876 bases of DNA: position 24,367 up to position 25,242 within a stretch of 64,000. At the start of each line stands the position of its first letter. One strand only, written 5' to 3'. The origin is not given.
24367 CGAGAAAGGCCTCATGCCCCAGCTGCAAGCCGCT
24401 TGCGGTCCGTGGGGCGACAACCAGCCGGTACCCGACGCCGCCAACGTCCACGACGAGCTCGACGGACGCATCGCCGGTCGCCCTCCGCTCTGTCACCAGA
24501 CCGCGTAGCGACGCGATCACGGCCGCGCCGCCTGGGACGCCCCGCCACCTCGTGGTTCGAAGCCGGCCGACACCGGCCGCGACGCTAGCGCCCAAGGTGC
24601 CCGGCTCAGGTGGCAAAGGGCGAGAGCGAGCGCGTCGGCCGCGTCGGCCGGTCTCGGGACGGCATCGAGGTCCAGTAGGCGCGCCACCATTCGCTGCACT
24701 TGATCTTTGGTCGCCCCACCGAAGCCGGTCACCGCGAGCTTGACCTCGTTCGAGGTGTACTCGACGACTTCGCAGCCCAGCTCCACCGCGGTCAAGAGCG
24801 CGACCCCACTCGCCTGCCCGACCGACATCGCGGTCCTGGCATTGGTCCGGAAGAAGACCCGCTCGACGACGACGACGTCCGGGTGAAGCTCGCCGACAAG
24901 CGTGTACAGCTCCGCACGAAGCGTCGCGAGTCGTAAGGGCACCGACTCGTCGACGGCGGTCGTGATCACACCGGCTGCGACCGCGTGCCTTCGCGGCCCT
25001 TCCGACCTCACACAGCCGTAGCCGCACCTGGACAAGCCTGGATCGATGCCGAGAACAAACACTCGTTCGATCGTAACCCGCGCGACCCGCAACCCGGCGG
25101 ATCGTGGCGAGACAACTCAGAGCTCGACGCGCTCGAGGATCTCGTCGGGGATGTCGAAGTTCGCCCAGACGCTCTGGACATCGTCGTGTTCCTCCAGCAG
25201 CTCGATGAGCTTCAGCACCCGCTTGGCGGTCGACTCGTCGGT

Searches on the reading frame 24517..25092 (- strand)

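Call 71: search_protein_families(library=pfam, proteins=[window:24517-25092:-], max_evalue=0.00001)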
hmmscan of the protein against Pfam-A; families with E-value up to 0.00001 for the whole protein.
window:24517-25092:- (191 aa): 1 family
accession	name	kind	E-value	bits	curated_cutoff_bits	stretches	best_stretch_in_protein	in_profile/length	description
PF02075.23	RuvC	-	1.5e-47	161.7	22.2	1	13-161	1-148/148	Crossover junction endodeoxyribonuclease RuvC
